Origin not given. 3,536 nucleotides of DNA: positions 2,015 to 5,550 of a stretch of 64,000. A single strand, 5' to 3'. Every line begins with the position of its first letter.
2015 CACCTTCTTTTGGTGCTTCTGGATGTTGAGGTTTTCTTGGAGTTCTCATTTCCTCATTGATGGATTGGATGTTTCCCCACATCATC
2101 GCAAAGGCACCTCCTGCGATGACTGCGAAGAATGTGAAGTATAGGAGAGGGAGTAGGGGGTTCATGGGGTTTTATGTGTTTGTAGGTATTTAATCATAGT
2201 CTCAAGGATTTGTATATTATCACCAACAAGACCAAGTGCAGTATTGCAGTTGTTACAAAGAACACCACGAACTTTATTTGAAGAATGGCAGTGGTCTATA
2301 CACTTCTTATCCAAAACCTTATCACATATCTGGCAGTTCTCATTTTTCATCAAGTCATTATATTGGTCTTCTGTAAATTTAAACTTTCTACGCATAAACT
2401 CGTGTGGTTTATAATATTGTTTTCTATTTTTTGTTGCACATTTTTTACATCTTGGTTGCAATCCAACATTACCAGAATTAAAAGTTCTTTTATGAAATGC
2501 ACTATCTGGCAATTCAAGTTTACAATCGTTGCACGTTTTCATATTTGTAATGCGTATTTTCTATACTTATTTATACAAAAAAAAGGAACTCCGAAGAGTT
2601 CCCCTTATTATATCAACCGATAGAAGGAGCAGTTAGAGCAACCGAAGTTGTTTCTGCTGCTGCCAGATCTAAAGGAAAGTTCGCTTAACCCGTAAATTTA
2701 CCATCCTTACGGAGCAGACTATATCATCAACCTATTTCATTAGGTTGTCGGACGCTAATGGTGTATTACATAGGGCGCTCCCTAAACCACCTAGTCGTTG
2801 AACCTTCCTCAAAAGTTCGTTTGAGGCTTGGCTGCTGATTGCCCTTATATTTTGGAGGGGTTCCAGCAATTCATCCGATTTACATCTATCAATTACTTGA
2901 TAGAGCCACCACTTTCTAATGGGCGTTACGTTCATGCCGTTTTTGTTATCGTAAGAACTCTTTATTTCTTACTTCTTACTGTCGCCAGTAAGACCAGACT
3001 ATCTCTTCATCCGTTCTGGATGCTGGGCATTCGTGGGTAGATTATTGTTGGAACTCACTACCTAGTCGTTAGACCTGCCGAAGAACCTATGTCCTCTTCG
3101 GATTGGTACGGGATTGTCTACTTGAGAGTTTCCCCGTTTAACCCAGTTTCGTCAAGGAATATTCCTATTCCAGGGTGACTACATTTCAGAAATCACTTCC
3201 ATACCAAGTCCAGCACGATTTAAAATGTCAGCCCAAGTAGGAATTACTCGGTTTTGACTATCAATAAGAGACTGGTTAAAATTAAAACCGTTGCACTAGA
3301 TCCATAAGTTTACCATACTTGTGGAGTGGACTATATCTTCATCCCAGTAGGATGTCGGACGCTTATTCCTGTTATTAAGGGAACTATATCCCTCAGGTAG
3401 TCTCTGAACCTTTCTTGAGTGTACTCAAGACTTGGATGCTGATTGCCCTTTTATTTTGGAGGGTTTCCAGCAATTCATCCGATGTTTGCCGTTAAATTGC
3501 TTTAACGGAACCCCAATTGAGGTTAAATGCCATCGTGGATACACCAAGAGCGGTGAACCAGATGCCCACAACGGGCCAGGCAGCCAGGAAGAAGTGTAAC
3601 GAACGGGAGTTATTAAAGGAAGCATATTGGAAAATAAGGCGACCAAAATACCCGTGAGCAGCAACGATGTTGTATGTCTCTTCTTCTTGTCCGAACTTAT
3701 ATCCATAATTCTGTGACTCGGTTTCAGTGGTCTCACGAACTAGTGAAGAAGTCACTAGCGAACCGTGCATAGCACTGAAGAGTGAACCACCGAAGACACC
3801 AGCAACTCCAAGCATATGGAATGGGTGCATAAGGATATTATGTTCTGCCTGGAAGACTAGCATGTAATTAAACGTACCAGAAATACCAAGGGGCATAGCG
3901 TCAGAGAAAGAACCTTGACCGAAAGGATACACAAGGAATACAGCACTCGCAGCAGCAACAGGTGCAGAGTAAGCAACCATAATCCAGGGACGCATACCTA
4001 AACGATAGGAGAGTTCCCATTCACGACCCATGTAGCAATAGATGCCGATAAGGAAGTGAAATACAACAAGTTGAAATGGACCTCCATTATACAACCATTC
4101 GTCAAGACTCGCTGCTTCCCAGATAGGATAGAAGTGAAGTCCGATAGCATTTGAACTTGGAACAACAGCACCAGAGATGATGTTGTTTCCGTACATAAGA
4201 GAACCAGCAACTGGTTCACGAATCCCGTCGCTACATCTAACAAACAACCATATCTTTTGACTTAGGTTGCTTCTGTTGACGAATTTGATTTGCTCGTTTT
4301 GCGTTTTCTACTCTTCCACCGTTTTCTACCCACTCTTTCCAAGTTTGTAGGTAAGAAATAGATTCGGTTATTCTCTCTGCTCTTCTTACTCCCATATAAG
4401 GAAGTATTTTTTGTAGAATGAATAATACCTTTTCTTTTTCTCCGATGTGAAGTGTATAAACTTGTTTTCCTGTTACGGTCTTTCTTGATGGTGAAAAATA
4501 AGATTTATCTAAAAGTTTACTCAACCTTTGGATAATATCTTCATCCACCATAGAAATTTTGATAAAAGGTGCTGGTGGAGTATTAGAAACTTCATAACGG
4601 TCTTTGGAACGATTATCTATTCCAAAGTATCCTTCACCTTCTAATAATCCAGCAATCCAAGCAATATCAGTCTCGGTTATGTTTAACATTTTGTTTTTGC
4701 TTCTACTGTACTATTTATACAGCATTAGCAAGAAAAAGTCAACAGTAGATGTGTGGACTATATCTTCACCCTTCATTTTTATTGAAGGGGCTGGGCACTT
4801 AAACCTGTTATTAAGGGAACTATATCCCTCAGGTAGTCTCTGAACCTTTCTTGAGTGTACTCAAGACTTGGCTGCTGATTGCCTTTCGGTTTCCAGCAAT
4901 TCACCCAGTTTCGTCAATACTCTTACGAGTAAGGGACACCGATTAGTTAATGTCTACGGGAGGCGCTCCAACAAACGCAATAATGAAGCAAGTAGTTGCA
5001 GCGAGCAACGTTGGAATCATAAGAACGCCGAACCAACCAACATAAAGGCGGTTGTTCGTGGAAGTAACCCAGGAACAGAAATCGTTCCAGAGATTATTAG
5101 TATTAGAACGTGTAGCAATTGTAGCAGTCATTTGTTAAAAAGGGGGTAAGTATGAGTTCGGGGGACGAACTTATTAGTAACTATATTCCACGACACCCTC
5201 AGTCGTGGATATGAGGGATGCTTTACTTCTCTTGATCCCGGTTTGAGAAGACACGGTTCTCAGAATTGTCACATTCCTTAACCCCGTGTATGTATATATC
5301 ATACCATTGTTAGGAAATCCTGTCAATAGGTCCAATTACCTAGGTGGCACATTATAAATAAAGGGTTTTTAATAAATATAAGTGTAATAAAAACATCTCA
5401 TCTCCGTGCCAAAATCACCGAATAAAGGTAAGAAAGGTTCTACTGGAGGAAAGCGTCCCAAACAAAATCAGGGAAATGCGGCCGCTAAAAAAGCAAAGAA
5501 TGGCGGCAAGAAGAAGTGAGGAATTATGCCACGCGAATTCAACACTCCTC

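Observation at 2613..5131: Phage psbA carrying four group I introns, including a 19-nt micro-exon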

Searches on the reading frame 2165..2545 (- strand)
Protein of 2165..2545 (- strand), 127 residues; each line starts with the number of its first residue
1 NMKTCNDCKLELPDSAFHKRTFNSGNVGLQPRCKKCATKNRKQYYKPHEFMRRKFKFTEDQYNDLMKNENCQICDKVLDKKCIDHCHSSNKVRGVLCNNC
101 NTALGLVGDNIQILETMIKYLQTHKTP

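Call 21: search_protein_families(library=pfam, proteins=[window:2165-2545:-], max_evalue=0.01)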
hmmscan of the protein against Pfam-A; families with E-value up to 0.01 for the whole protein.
window:2165-2545:- (127 aa): 1 family
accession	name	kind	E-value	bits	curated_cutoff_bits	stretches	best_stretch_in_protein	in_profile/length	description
PF02945.21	Endonuclease_7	-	5.5e-17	61.9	23.6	1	51-122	4-81/82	Recombination endonuclease VII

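Call 58: search_protein_families(library=phrogs, proteins=[window:2165-2542:-], max_evalue=0.001)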
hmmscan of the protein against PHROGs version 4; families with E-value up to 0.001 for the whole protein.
window:2165-2542:- (126 aa): 10 families
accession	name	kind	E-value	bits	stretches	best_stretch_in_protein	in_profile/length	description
phrog_2633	-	DNA, RNA and nucleotide metabolism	2.1e-33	116.5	1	1-124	13-140/142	endonuclease VII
phrog_2914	-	DNA, RNA and nucleotide metabolism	1.3e-26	94.5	1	16-124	36-156/190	endonuclease VII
phrog_307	-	DNA, RNA and nucleotide metabolism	2.5e-20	74.8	1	2-123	58-179/334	endonuclease VII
phrog_1035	-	DNA, RNA and nucleotide metabolism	2.1e-11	45.2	1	1-123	63-230/271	endonuclease VII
phrog_423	-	DNA, RNA and nucleotide metabolism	7.8e-11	43.2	1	66-108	22-69/159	endonuclease VII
phrog_2340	-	DNA, RNA and nucleotide metabolism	8.5e-06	27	1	1-54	8-66/171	endonuclease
phrog_5558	-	moron, auxiliary metabolic gene and host takeover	4.5e-05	24.7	1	1-47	65-109/130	Lar-like restriction alleviation protein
phrog_17507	-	DNA, RNA and nucleotide metabolism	0.00012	22.9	1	82-121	1-41/65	endonuclease VII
phrog_11865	-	DNA, RNA and nucleotide metabolism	0.00016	23.1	1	82-108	2-28/95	endonuclease VII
phrog_2255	-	DNA, RNA and nucleotide metabolism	0.0003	21.3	0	1-76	53-119/211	HNH endonuclease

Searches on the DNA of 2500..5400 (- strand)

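Call 4: search_rna_families(source=window, start=2500, end=5400, threshold=evalue, max_evalue=1, show_alignments=5)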
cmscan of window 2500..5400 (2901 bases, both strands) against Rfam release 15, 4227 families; matches with E-value up to 1: 5.
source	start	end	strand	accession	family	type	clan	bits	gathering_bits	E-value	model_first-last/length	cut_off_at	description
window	2690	2937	-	RF00028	Intron_gpI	Intron;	-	93.4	50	4.7e-24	1-253/253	no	Group I catalytic intron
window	3302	3529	-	RF00028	Intron_gpI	Intron;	-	83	50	6.1e-21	1-253/253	no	Group I catalytic intron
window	4737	4959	-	RF00028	Intron_gpI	Intron;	-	75.1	50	1.4e-18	1-253/253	no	Group I catalytic intron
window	2975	3231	-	RF00028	Intron_gpI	Intron;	-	56.5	50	5.1e-13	1-253/253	no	Group I catalytic intron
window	5173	5262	-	RF01717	PhotoRC-II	Cis-reg;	-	44.1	39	1.9e-05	1-96/96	no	PhotoRC-II RNA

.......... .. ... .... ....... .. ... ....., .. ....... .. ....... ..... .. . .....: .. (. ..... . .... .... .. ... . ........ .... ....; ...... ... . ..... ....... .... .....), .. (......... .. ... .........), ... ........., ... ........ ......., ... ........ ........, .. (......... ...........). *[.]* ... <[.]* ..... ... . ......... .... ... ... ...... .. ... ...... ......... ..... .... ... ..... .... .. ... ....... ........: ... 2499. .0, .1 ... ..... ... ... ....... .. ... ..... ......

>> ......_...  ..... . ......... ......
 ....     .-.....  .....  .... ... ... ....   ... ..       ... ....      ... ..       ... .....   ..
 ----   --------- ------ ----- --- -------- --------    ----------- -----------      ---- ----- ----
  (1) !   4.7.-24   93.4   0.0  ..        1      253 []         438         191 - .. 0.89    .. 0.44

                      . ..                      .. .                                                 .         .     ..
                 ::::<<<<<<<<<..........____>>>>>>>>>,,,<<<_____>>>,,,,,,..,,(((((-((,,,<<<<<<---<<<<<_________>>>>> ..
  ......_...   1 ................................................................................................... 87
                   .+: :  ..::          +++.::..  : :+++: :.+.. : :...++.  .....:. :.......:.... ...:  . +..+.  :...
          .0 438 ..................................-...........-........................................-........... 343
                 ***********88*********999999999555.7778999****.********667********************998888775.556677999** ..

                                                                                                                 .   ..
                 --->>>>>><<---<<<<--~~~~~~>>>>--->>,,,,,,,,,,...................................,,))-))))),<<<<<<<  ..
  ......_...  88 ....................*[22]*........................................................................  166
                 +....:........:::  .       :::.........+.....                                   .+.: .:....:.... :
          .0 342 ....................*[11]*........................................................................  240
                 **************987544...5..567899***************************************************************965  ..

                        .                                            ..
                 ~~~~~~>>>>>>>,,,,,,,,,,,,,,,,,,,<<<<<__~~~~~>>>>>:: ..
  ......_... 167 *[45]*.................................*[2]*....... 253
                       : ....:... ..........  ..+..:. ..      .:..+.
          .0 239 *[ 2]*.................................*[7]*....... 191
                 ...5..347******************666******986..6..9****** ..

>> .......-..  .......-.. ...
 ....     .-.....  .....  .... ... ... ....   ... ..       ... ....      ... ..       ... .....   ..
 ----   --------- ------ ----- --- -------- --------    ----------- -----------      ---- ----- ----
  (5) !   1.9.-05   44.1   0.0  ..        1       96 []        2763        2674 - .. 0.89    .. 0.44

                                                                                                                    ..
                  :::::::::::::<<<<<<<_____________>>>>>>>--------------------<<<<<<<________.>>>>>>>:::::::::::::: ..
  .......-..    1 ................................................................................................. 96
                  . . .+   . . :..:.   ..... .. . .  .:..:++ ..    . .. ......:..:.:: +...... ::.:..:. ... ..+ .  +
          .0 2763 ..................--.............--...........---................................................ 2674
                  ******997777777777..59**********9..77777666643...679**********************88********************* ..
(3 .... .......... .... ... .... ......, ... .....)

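Call 7: search_dna_similar(query=window:2613-5131:-, collection=phages, mode=near, max_rows=30)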
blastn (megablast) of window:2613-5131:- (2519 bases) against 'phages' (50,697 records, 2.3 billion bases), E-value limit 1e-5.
Records with a match: 186; places in all: 186; records where one place covers at least 80% of the query: 0.
Best place of each record, by identity: 80-90% 177; 60-80% 9.
By first word of the organism name: Synechococcus 146; Cyanophage 31; Marine 5; Prochlorococcus 4.
By host as written in the record: Synechococcus 72; - 35; Synechococcus sp. 18; Synechococcus sp. WH7803 12; Synechococcus sp. MW02 10; Synechococcus sp. WH 7803 5; Synechococcus sp. WH8102 5; Parasynechococcus marenigrum WH 8102 4; and 13 more.
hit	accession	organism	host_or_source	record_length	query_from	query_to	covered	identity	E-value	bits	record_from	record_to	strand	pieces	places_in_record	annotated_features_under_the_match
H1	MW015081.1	Synechococcus phage S-SRM01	Synechococcus sp. KCZYC6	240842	249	1940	35%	86.6%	1e-136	983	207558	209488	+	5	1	putative site-specific DNA endonuclease | photosystem II D1 protein (x2)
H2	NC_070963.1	Synechococcus phage S-SRM01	Synechococcus sp. KCZYC6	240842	249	1940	35%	86.6%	1e-136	983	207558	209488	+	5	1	homing endonuclease | photosystem II D1 protein (x2)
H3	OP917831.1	Synechococcus phage S-M1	Synechococcus sp. WH 7803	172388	44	1615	34%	83.4%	0e+0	788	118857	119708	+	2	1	photosystem II q(b) protein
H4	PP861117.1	Synechococcus phage QB2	Synechococcus sp. MW02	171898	44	1615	34%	83.4%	0e+0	788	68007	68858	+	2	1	photosystem II protein D1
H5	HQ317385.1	Synechococcus phage S-RIM8 A.HR5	Synechococcus sp. WH7803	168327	77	1616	33%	83.7%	0e+0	775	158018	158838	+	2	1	photosystem II D1 protein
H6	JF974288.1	Synechococcus phage S-RIM8 A.HR1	Synechococcus sp. WH7803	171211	77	1616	33%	83.7%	0e+0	775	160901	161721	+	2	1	photosystem II D1 protein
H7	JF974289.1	Synechococcus phage S-RIM8 A.HR3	Synechococcus sp. WH7803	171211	77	1616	33%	83.7%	0e+0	775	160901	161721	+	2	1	photosystem II D1 protein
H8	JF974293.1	Synechococcus phage KBS-M-1A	Synechococcus sp. WH7803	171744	77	1616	33%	83.7%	0e+0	775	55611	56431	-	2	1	photosystem II D1 protein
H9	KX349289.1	Synechococcus phage S-RIM8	Synechococcus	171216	77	1616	33%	83.7%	0e+0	775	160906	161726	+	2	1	photosystem II protein D1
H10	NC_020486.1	Synechococcus phage S-RIM8 A.HR1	Synechococcus sp. WH7803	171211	77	1616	33%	83.7%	0e+0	775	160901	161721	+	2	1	photosystem II D1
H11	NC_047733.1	Synechococcus phage S-RIM8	Synechococcus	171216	77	1616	33%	83.7%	0e+0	775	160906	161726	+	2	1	photosystem II D1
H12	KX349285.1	Synechococcus phage S-RIM8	Synechococcus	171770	77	1616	33%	83.6%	0e+0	770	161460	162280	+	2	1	photosystem II protein D1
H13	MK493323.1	Synechococcus phage S-RIM8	Synechococcus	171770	77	1616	33%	83.6%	0e+0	770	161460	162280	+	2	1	photosystem II protein D1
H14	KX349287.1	Synechococcus phage S-RIM8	Synechococcus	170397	77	1612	32%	83.2%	0e+0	746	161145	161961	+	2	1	photosystem II protein D1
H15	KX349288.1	Synechococcus phage S-RIM8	Synechococcus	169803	77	1612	32%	83.2%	0e+0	746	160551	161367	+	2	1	photosystem II protein D1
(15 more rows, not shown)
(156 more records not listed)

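Call 8: get_annotated_region(hit=H2, flank=3000)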
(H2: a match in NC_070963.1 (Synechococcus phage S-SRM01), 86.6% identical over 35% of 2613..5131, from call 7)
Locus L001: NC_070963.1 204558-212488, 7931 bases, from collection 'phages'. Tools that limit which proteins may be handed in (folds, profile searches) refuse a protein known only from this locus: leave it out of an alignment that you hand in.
description: Synechococcus phage S-SRM01, complete genome.
organism: Synechococcus phage S-SRM01 (NCBI taxid 2781608)
taxonomy: Viruses; Duplodnaviria; Heunggongvirae; Uroviricota; Caudoviricetes; Kyanoviridae; Serangoonvirus; Serangoonvirus essarone
host: Synechococcus sp. KCZYC6; source: Serangoon Reservoir; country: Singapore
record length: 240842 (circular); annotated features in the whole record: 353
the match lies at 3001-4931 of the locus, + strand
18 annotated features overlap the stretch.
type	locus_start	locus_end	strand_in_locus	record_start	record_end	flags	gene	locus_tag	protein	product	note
CDS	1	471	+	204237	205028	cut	-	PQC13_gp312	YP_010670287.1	glucosyltransferase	-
CDS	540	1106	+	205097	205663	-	-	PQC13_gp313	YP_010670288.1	hypothetical protein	-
CDS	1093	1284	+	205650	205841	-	-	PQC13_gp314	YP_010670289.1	high light inducible protein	-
CDS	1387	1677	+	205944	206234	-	-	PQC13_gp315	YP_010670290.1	ferredoxin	-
CDS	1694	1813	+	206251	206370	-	-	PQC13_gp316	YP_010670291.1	high light inducible protein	-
CDS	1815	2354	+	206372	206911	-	-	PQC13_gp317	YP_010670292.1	peroxyredoxin antioxidant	-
CDS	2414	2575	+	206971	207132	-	-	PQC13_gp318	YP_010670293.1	hypothetical protein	-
CDS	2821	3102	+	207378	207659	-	-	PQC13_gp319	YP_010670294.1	photosystem II D1 protein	-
CDS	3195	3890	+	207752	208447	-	-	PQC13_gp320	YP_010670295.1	homing endonuclease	-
CDS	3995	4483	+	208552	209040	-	-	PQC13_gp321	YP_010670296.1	photosystem II D1 protein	-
CDS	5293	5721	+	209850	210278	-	-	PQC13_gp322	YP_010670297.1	endonuclease VII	-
CDS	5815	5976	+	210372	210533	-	-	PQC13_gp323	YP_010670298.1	hypothetical protein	-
CDS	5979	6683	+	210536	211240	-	-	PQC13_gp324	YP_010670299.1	UDP-2,3-diacylglucosamine diphosphatase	-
CDS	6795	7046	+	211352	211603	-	-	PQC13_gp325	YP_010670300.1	hypothetical protein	-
CDS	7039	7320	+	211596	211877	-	-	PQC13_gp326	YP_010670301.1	hypothetical protein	-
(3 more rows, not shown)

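Call 10: search_rna_families(source=L001, threshold=gathering)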
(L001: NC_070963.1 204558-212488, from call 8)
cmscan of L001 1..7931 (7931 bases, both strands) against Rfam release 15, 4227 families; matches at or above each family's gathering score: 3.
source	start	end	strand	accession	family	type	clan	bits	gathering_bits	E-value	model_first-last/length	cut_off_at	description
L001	4429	4682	+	RF00028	Intron_gpI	Intron;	-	91.9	50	3.6e-23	1-253/253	no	Group I catalytic intron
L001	4892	5136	+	RF00028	Intron_gpI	Intron;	-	81.5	50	4.7e-20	1-253/253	no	Group I catalytic intron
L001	2684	2781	+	RF01717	PhotoRC-II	Cis-reg;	-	64.2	39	1.4e-09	1-96/96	no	PhotoRC-II RNA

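Call 16: search_dna_similar(query=window:2682-2918:-, collection=phages, mode=distant, max_rows=40)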
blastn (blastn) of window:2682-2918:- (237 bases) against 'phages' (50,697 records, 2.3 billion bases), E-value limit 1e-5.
Records with a match: 59; places in all: 61; records where one place covers at least 80% of the query: 6.
Best place of each record, by identity: 80-90% 22; 60-80% 37.
By first word of the organism name: Bacillus 18; Synechococcus 8; Staphylococcus 7; Klebsiella 5; Alteromonas 5; Vibrio 3; Escherichia 3; uncultured 2; Shewanella 2; Acinetobacter 2; and 4 more.
By host as written in the record: - 10; Alteromonas macleodii str. 'Balearic Sea AD45' 5; Staphylococcus sp. 4; Bacillus thuringiensis subsp. kurstaki 4; Klebsiella pneumoniae 3; Bacillus thuringiensis kurstaki 3; Escherichia coli 3; Synechococcus sp. CBW1002 2; and 17 more.
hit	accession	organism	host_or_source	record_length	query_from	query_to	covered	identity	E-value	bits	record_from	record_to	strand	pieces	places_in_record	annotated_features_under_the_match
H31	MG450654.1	Synechococcus phage S-CBWM1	Synechococcus sp. CBW1002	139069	3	223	93%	73.5%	1e-24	118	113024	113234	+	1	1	PsbA | group I intron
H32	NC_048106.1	Synechococcus phage S-CBWM1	Synechococcus sp. CBW1002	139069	3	223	93%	73.5%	1e-24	118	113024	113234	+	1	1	photosystem II D1 | group I intron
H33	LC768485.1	Klebsiella phage phiKp_21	Klebsiella pneumoniae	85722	5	202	84%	70.7%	3e-12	78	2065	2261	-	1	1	none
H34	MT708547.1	Klebsiella phage Muenster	Klebsiella pneumoniae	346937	5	202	84%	70.2%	3e-12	78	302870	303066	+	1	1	none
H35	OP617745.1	Klebsiella phage KP13-7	Klebsiella pneumoniae KP13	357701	5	202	84%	70.2%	3e-12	78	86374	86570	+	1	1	none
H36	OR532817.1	Klebsiella phage RCIP0023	Klebsiella pneumoniae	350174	5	202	84%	70.2%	3e-12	78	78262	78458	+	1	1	none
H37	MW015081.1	Synechococcus phage S-SRM01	Synechococcus sp. KCZYC6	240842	37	208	73%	73.6%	3e-18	98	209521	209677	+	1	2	none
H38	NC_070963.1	Synechococcus phage S-SRM01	Synechococcus sp. KCZYC6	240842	37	208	73%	73.6%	3e-18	98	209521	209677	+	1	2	none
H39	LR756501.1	uncultured phage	metagenomic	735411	30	203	73%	72.7%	4e-11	73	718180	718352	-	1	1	record has no annotation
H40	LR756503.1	uncultured phage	metagenomic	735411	30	203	73%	72.7%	4e-11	73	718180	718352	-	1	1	record has no annotation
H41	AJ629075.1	Cyanophage S-RSM88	Synechococcus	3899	37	202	70%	71.5%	5e-10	71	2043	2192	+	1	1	psbA: D1 protein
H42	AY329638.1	Synechococcus phage S-PM2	-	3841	37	202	70%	71.5%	5e-10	71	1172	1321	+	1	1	psbA: PsbA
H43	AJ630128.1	Synechococcus phage S-PM2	Synechococcus sp. SynWH7803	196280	37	202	70%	71.5%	5e-10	71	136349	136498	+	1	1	PsbA: photosystem II D1 protein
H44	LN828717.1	Synechococcus phage S-PM2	-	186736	37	202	70%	71.5%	5e-10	71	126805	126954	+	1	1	PsbA: photosystem II D1 protein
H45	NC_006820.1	Synechococcus phage S-PM2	Synechococcus sp. SynWH7803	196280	37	202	70%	71.5%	5e-10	71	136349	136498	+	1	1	PsbA: photosystem II D1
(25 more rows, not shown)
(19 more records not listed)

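Call 17: search_dna_similar(query=window:2938-3191:-, collection=phages, mode=distant, max_rows=40)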
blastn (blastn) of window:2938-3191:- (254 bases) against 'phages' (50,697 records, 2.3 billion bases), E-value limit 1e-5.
Records with a match: 49; places in all: 49; records where one place covers at least 80% of the query: 0.
Best place of each record, by identity: 60-80% 49.
By first word of the organism name: Streptococcus 47; Bacillus 2.
By host as written in the record: Streptococcus thermophilus 33; Streptococcus thermophilus ST47795 6; Streptococcus thermophilus ST68757 3; Streptococcus thermophilus ST64985 3; Bacillus subtilis W-23-S(r); Bacillus licheniformis ATCC 9945a 2; Streptococcus thermophilus ST64476 2.
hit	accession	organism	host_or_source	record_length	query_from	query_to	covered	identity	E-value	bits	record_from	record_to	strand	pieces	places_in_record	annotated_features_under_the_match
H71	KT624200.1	Bacillus phage SP-15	Bacillus subtilis W-23-S(r); Bacillus ...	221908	116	197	32%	76.2%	9e-7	60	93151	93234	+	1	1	none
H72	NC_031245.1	Bacillus phage SP-15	Bacillus subtilis W-23-S(r); Bacillus ...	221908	116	197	32%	76.2%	9e-7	60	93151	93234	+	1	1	none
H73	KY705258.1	Streptococcus phage P4761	Streptococcus thermophilus ST64476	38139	181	250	28%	78.6%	9e-7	60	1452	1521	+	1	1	none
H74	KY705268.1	Streptococcus phage P7571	Streptococcus thermophilus ST68757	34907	181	250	28%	78.6%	9e-7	60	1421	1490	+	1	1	none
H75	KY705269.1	Streptococcus phage P7572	Streptococcus thermophilus ST68757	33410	181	250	28%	78.6%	9e-7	60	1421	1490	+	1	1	none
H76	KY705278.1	Streptococcus phage P7952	Streptococcus thermophilus ST47795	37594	181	250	28%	78.6%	9e-7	60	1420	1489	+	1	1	none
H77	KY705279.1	Streptococcus phage P7953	Streptococcus thermophilus ST47795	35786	181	250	28%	78.6%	9e-7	60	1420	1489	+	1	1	none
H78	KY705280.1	Streptococcus phage P7954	Streptococcus thermophilus ST47795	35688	181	250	28%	78.6%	9e-7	60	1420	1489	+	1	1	none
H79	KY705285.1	Streptococcus phage P9852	Streptococcus thermophilus ST64985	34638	181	250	28%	78.6%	9e-7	60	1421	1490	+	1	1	none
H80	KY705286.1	Streptococcus phage P9853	Streptococcus thermophilus ST64985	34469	181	250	28%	78.6%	9e-7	60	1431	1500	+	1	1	none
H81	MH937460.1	Streptococcus phage CHPC640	Streptococcus thermophilus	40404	181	250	28%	78.6%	9e-7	60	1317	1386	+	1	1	none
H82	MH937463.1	Streptococcus phage CHPC676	Streptococcus thermophilus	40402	181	250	28%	78.6%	9e-7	60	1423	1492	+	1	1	none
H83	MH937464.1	Streptococcus phage CHPC869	Streptococcus thermophilus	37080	181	250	28%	78.6%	9e-7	60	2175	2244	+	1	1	none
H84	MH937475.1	Streptococcus phage CHPC931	Streptococcus thermophilus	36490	181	250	28%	78.6%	9e-7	60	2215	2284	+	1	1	none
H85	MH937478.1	Streptococcus phage CHPC951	Streptococcus thermophilus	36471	181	250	28%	78.6%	9e-7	60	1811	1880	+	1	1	none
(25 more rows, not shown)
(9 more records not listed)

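Call 18: get_annotated_region(hit=H45, flank=2000)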
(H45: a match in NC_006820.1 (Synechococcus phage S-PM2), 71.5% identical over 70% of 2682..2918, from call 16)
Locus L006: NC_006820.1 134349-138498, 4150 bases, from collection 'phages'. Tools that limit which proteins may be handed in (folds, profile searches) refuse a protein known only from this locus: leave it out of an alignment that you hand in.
description: Synechococcus phage S-PM2, complete genome.
organism: Synechococcus phage S-PM2 (NCBI taxid 238854)
taxonomy: Viruses; Duplodnaviria; Heunggongvirae; Uroviricota; Caudoviricetes; Kyanoviridae; Nodensvirus; Nodensvirus spm2
host: Synechococcus sp. SynWH7803; source: sea water; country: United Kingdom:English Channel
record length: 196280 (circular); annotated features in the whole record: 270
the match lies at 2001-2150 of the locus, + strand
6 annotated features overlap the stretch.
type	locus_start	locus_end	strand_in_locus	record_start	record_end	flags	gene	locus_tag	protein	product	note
CDS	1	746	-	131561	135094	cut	-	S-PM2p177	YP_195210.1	virion structural protein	T4-LIKE GC: 865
CDS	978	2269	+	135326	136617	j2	PsbA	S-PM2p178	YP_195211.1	photosystem II D1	T4-LIKE GC: 280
misc_RNA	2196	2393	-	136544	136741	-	-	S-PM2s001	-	-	Cyanophage Functional RNA 1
CDS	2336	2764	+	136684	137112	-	F-CphI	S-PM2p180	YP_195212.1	endonuclease VII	T4-LIKE GC: 866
CDS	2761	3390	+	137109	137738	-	-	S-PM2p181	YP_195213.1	Hypothetical-Protein | belonging to T4-LIKE GC: 867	T4-LIKE GC: 867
CDS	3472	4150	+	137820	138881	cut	PsbD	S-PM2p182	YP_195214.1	photosystem II D1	T4-LIKE GC: 440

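Call 19: get_annotated_region(hit=H32, flank=2500)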
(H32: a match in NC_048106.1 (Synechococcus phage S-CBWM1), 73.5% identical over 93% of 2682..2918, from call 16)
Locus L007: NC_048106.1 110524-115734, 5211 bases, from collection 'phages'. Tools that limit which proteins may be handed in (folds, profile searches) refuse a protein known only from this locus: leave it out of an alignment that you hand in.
description: Synechococcus phage S-CBWM1, complete genome.
organism: Synechococcus phage S-CBWM1 (NCBI taxid 2053653)
taxonomy: Viruses; Duplodnaviria; Heunggongvirae; Uroviricota; Caudoviricetes; Aokuangvirus; Aokuangvirus SCBWM1
host: Synechococcus sp. CBW1002; source: -; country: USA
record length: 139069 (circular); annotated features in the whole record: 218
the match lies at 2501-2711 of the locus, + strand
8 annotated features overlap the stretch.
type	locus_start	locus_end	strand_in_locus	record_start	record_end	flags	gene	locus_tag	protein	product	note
CDS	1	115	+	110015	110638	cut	-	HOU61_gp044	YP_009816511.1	hypothetical protein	hypothetical protein S-CBWM1-gp153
CDS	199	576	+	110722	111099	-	-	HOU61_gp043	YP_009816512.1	small heat shock protein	-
CDS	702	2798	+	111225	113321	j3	-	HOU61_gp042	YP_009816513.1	photosystem II D1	-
ncRNA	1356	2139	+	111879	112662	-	-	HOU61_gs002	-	group I intron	-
CDS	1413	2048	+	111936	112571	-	-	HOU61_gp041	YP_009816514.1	homing endonuclease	-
ncRNA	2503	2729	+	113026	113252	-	-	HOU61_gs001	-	group I intron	-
CDS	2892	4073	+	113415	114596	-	-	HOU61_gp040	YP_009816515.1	multidrug resistance efflux pump membrane protein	-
CDS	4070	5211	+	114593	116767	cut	-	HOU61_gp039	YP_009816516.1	putative cellulose synthase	-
